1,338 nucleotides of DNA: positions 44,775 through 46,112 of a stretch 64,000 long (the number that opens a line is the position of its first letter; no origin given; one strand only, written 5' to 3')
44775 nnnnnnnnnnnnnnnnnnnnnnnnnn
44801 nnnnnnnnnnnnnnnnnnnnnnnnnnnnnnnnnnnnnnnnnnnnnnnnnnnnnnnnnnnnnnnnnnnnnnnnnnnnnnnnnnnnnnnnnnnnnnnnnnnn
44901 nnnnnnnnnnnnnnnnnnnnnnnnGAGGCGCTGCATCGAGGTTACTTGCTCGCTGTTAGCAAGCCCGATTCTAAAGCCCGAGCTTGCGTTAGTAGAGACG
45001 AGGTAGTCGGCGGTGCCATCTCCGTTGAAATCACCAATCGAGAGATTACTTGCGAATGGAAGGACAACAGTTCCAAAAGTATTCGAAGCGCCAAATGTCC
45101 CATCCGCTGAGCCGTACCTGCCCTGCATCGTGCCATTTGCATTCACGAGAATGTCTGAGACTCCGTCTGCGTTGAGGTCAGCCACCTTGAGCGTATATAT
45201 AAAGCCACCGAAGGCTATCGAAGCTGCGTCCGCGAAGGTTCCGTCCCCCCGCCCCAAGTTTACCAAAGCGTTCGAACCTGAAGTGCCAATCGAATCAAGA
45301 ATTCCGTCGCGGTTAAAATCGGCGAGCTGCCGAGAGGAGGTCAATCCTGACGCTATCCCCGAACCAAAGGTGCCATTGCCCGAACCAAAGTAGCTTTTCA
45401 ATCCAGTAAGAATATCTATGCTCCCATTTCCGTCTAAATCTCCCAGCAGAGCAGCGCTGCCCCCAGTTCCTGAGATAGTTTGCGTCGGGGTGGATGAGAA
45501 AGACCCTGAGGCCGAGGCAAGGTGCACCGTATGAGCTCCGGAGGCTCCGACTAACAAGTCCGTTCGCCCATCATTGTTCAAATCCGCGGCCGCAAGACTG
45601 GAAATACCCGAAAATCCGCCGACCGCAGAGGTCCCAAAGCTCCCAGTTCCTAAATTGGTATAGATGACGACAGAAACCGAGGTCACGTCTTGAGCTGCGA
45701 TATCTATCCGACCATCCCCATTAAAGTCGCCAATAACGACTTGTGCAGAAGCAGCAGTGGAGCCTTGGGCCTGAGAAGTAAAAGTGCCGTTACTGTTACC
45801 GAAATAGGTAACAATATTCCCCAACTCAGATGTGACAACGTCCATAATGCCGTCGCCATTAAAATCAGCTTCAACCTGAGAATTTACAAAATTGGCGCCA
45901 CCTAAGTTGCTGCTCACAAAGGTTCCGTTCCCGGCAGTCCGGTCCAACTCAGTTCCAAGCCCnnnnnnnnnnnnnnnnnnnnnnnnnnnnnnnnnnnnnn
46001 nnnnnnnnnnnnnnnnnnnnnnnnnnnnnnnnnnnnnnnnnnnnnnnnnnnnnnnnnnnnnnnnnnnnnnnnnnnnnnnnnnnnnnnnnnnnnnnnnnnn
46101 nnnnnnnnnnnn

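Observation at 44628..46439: Flagellin whose hypervariable domain is an FG-GAP (integrin-alpha-like) beta-propeller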

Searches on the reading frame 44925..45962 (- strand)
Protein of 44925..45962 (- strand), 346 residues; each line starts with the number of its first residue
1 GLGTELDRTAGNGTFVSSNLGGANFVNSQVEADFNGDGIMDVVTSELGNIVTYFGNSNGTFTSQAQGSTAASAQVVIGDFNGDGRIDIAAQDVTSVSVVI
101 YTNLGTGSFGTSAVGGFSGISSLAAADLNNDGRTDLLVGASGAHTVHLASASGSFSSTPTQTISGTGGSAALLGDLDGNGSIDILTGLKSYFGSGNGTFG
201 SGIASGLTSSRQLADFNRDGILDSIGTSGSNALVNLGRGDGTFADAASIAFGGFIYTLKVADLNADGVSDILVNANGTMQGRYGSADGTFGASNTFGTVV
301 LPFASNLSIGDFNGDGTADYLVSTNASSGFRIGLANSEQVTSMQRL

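Call 56: search_solved_structures(query=window:44925-45962:-, max_evalue=0.01, show_alignments=1)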
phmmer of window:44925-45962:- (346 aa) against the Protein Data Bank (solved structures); distinct sequences matched with E-value up to 0.01: 16.
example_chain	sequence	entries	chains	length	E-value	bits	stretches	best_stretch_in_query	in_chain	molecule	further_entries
3fcu_A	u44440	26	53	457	0.00024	23.6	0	115-148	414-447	Integrin, alpha 2b | Integrin alpha-IIb | Integrin alphaIIB beta3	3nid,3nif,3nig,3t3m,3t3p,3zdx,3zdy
4z7n_A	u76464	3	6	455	0.00032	23.2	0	115-148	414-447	Integrin alpha-IIb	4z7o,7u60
1tye_A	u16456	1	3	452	0.00032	23.1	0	115-148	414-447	Integrin alpha-IIb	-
4z7q_A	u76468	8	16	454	0.00033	23.1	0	115-148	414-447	Integrin alpha-IIb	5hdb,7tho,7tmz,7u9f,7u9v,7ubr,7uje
7td8_A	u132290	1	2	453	0.00034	23.1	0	115-148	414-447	Integrin alpha-IIb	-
2vc2_A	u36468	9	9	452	0.00034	23.1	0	115-148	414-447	INTEGRIN ALPHA-IIB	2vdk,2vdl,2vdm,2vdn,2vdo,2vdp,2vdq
9e8b_A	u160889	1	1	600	0.00046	22.7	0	115-149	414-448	Integrin alpha-IIb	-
5mb4_A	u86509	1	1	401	0.00067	22.1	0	173-292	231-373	GlcNAc specific lectin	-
4tqj_A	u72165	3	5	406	0.0024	20.3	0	211-291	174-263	Lectin 2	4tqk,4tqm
3fcs_A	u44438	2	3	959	0.0044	19.4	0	115-149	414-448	Integrin, alpha 2b | Integrin alpha-IIb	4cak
6v4p_A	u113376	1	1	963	0.0045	19.4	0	115-149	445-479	Integrin alpha-IIb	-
9td2_A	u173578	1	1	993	0.0052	19.2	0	115-149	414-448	Integrin alpha-IIb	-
8t2u_A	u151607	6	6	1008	0.0055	19.1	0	115-149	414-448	Integrin alpha-IIb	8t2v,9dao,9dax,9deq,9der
11yb_A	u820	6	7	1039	0.0063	18.9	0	115-149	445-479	Integrin alpha-IIb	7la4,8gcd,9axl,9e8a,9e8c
8gce_A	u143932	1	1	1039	0.0063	18.9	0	115-149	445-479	Integrin alpha-IIb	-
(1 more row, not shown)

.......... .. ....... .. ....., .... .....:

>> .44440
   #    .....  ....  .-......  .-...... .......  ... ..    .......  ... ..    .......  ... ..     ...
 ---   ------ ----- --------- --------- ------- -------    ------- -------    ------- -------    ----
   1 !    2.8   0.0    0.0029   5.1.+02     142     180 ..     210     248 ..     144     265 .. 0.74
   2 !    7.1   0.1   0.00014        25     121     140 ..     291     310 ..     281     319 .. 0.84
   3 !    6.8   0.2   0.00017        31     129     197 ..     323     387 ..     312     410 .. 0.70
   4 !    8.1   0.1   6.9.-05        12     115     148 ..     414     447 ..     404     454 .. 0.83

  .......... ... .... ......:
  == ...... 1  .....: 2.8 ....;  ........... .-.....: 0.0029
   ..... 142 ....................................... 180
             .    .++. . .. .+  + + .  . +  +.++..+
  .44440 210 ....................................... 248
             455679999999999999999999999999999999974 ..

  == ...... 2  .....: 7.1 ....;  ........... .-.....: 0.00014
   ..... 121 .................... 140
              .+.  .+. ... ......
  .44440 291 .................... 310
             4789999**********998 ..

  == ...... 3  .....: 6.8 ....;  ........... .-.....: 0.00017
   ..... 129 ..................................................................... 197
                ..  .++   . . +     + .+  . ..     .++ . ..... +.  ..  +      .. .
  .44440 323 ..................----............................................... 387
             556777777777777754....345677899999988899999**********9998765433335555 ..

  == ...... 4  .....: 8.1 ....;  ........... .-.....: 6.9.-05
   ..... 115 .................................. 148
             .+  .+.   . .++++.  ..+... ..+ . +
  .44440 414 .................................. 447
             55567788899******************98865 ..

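Call 57: predict_structure(alignment_id=A2)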
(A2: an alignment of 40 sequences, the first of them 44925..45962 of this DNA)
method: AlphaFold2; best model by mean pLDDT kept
length: 346 residues; sequences in the alignment: 40
mean_pLDDT: 89.8   pTM: 0.88
mean pLDDT of the five models: 89.8, 89.2, 88.6, 88.2, 88.1
residues with pLDDT >= 90: 236; 70-90: 89; 50-70: 20; < 50: 1
segments of 3 or more residues with pLDDT < 50: none
pLDDT, mean of each block of 10 residues (from residue 1): 67 84 85 96 90 93 70 90 96 90 90 80 96 96 94 91 86 97 94 97 89 96 96 97 96 94 93 93 95 81 86 94 85 91 62
secondary structure, 60 per line:
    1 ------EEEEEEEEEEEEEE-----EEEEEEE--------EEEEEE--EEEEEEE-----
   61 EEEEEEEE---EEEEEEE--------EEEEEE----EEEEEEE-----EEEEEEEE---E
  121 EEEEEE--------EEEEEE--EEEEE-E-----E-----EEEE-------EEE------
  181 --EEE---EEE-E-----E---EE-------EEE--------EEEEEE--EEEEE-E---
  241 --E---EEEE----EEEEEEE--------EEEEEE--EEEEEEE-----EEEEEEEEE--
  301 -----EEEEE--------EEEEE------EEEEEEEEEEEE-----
elements in order: E7-20 E26-32 E41-46 E49-55 E61-68 E72-78 E87-92 E97-103 E109-116 E120-126 E135-140 E143-147 E161-164 E172-174 E183-185 E189-191 E212-214 E223-228 E231-235 E247-250 E255-261 E270-275 E278-284 E290-298 E306-310 E319-323 E330-341

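Call 75: search_protein_representatives(protein=window:44925-45962:-)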
Query: 346 residues. Proteins with E-value up to 0.001 (for the whole library): 95278; up to 1e-10: 45846; up to 1e-30: 6413. The best 150 are listed.
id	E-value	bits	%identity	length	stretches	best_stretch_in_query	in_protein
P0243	8.2e-233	787.5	35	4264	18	30-328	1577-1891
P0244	5.1e-173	591.0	34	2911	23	29-186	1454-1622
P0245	4.0e-171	584.8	35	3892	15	6-328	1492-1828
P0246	6.3e-149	511.8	36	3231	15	30-335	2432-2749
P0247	1.7e-144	497.3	35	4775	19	32-322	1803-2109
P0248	7.2e-138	475.5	37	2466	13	9-341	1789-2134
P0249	7.1e-135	465.7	35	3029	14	6-337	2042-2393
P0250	8.7e-134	462.1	36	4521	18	189-325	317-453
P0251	6.4e-133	459.3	36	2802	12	29-276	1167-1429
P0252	1.1e-132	458.5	35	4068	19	6-200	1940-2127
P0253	1.0e-131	455.3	33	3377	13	30-337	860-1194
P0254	9.1e-129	445.6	35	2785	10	3-327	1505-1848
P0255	4.5e-127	440.0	34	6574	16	31-322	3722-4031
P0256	4.7e-127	440.0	35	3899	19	28-246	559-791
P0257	3.3e-125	433.9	35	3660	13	23-340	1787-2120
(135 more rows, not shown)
